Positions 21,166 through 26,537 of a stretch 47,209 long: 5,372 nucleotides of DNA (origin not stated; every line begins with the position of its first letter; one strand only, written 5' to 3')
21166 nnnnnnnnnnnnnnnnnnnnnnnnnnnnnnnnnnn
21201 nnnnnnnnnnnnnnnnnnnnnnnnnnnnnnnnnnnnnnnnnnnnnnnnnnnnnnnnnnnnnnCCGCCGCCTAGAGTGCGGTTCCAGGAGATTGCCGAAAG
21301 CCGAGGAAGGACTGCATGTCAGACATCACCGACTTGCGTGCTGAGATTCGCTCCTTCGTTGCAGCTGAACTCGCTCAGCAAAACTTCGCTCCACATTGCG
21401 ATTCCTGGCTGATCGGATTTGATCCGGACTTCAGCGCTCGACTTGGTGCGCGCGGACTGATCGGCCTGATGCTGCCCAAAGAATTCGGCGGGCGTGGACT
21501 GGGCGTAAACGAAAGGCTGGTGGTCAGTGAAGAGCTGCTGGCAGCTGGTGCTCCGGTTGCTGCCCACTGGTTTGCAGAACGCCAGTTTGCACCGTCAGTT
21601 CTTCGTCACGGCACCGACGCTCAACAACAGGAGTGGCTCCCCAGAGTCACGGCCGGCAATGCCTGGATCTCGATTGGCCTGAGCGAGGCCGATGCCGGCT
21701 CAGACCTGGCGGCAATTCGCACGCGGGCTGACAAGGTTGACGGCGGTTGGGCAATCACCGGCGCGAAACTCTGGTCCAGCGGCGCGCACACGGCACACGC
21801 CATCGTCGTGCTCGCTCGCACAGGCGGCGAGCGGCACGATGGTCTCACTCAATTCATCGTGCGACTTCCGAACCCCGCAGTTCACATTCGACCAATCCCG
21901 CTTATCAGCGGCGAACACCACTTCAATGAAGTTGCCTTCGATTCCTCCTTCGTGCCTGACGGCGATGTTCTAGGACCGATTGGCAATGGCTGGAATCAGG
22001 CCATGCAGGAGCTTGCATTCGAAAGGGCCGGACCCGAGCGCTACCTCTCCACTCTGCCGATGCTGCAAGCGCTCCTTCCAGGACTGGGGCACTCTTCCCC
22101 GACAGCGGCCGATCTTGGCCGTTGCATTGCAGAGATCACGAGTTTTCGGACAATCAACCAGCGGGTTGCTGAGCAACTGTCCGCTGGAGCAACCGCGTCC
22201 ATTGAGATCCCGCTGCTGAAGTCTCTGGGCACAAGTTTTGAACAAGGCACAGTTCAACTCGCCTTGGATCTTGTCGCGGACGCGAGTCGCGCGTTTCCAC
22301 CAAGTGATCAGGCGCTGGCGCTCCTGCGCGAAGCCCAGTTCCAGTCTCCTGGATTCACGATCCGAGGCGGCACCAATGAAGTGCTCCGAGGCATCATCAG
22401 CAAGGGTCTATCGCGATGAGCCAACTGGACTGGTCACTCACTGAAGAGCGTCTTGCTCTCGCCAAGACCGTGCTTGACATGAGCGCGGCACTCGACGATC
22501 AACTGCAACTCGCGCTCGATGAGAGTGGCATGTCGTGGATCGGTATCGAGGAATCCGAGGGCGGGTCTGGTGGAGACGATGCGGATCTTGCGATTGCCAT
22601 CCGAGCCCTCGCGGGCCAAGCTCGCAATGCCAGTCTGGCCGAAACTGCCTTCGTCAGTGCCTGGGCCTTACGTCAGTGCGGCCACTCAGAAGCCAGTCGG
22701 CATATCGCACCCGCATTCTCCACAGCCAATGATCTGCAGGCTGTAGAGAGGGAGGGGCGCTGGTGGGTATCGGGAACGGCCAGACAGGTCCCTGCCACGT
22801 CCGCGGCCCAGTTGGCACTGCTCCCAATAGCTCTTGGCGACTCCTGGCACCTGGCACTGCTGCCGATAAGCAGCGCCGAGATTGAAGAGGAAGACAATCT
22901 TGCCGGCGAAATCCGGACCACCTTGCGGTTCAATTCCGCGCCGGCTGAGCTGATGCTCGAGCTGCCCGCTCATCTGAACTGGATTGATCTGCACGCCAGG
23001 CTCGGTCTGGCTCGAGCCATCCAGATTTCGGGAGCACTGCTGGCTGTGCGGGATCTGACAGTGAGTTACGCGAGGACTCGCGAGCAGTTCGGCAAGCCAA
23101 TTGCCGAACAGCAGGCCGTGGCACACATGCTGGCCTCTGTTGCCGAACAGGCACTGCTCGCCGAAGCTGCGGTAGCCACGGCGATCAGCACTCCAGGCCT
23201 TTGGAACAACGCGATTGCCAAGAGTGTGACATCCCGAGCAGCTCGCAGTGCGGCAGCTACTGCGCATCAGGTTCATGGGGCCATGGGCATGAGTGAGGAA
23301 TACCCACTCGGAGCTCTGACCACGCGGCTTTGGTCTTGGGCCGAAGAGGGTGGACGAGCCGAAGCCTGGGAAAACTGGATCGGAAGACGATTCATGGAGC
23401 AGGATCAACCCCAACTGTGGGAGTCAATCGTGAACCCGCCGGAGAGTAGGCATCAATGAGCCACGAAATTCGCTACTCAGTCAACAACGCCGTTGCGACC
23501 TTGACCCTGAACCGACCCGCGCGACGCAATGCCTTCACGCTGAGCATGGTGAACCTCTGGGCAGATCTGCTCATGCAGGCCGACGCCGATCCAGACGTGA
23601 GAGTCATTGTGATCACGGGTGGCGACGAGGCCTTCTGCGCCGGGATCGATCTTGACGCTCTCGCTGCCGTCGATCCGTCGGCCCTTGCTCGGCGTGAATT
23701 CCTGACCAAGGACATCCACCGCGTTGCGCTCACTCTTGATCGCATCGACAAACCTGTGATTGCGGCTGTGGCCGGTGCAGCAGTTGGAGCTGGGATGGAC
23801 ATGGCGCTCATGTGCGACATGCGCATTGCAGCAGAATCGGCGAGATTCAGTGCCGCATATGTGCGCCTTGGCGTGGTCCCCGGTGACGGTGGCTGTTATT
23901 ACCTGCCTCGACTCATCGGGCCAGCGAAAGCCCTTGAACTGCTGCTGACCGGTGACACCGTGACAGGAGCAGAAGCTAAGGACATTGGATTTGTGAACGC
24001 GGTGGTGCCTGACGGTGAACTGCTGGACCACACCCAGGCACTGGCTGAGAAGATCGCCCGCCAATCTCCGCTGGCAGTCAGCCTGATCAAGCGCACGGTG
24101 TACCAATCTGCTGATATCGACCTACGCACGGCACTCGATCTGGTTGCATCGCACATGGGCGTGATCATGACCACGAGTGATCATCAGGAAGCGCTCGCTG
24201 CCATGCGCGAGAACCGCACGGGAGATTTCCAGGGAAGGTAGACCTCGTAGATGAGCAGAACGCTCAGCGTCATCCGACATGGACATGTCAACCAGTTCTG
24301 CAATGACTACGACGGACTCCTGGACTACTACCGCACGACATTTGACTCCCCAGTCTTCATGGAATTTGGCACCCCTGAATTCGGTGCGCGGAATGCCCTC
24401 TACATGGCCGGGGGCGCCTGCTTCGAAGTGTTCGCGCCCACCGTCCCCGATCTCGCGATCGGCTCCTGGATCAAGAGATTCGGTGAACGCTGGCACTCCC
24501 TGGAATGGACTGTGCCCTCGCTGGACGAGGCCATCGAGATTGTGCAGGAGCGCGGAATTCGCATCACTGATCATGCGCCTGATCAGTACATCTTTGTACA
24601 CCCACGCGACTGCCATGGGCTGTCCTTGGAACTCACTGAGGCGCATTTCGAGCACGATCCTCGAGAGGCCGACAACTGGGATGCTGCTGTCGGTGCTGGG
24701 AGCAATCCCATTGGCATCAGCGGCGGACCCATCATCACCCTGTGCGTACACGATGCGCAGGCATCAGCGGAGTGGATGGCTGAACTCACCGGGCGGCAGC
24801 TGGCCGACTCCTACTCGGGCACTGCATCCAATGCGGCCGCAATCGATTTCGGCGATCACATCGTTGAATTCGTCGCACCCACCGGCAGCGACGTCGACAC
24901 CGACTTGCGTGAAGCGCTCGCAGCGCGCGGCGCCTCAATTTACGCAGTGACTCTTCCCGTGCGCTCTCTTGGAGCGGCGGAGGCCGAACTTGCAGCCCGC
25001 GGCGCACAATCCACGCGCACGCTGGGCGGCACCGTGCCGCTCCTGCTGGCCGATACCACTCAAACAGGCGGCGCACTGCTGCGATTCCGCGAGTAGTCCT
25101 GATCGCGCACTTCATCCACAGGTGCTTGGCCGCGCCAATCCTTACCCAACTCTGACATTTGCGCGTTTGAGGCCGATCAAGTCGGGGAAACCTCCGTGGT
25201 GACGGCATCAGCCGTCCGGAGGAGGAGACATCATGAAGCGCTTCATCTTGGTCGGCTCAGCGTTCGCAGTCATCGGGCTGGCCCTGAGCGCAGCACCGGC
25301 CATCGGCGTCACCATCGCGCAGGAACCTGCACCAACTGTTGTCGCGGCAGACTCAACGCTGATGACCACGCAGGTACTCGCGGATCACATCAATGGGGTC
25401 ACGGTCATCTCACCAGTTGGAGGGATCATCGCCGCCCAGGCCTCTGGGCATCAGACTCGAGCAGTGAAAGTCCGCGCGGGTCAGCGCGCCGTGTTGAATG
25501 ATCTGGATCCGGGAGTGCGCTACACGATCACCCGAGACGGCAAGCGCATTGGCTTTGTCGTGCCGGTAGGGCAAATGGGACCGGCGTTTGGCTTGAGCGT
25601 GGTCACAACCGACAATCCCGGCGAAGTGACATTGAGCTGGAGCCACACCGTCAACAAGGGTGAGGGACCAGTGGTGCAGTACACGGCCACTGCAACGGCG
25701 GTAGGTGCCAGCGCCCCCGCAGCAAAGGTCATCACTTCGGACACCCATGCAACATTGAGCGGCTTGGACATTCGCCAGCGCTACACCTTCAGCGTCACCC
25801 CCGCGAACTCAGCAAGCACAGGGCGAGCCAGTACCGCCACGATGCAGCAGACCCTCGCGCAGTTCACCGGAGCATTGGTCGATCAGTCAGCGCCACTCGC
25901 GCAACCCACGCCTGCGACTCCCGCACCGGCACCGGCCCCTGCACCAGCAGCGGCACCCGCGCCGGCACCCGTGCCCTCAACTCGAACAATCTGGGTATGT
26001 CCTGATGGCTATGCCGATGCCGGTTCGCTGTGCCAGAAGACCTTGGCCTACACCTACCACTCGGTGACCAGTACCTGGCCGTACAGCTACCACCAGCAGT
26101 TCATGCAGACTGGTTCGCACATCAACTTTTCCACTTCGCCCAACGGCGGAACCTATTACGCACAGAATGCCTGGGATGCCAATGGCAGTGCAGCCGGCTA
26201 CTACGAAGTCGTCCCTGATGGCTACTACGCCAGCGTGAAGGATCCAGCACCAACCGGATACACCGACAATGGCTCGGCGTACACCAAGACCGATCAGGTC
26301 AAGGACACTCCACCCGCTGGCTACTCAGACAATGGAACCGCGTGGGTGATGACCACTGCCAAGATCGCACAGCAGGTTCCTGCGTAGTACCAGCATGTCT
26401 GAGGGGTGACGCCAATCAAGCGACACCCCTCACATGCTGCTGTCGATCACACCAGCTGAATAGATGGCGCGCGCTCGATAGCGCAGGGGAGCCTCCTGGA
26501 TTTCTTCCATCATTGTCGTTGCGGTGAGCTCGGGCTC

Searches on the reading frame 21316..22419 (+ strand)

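Call 10: search_protein_families(library=pfam, proteins=[window:21316-22419:+], max_evalue=0.0001)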
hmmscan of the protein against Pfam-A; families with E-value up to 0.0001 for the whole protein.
window:21316-22419:+ (367 aa): 3 families
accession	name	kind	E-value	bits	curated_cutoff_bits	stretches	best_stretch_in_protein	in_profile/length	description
PF02771.21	Acyl-CoA_dh_N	-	7.2e-20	71.9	22.9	1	6-114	6-112/113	Acyl-CoA dehydrogenase, N-terminal domain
PF02770.24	Acyl-CoA_dh_M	-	4e-16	59.4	33.3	1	120-208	2-94/97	Acyl-CoA dehydrogenase, middle domain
PF00441.29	Acyl-CoA_dh_1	-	4.3e-09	37.1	22.4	1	265-365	55-149/150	Acyl-CoA dehydrogenase, C-terminal domain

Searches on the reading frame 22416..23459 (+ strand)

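Call 10: search_protein_families(library=pfam, proteins=[window:22416-23459:+], max_evalue=0.0001)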
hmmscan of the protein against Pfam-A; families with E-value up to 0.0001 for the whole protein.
window:22416-23459:+ (347 aa): 1 family
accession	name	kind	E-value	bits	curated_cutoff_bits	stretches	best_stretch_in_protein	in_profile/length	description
PF00441.29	Acyl-CoA_dh_1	-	5.2e-16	59.6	22.4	1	200-325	18-148/150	Acyl-CoA dehydrogenase, C-terminal domain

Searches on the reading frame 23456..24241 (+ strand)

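Call 10: search_protein_families(library=pfam, proteins=[window:23456-24241:+], max_evalue=0.0001)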
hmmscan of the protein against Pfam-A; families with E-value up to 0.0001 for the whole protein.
window:23456-24241:+ (261 aa): 2 families
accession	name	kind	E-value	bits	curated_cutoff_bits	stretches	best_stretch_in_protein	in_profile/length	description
PF00378.25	ECH_1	-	1.7e-59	201.6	27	1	10-260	3-250/251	Enoyl-CoA hydratase/isomerase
PF16113.10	ECH_2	-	5e-36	125.3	27.2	1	14-251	2-239/335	Enoyl-CoA hydratase/isomerase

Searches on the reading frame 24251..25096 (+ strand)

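Call 10: search_protein_families(library=pfam, proteins=[window:24251-25096:+], max_evalue=0.0001)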
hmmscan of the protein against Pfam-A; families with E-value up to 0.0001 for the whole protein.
window:24251-25096:+ (281 aa): 3 families
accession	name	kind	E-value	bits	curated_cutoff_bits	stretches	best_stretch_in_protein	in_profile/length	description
PF00903.31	Glyoxalase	-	3.6e-08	34.3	20.6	0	11-113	3-103/121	Glyoxalase/Bleomycin resistance protein/Dioxygenase superfamily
PF13669.12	Glyoxalase_4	-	4.8e-08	33.7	27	0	163-253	4-92/109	Glyoxalase/Bleomycin resistance protein/Dioxygenase superfamily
PF13468.12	Glyoxalase_3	-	3.8e-05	24.2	25.1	0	162-259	4-110/176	Glyoxalase-like domain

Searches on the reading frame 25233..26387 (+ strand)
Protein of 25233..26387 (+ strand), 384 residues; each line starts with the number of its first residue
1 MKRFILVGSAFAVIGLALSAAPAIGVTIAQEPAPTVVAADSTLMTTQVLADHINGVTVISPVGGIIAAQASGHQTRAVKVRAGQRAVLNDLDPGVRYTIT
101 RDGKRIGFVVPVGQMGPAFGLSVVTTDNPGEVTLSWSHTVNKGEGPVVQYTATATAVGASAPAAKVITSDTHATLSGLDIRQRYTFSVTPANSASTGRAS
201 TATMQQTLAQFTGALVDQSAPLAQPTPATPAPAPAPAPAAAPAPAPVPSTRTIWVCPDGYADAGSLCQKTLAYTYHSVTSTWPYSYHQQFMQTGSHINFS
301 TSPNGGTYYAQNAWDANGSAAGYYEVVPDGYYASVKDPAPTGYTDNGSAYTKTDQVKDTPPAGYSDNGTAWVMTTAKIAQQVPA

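Call 10: search_protein_families(library=pfam, proteins=[window:25233-26387:+], max_evalue=0.0001)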
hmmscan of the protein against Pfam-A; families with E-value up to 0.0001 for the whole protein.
window:25233-26387:+ (384 aa): 1 family
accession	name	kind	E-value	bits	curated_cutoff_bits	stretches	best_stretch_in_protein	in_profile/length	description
PF00041.27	fn3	-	1.3e-08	35.4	25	1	120-202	5-80/84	Fibronectin type III domain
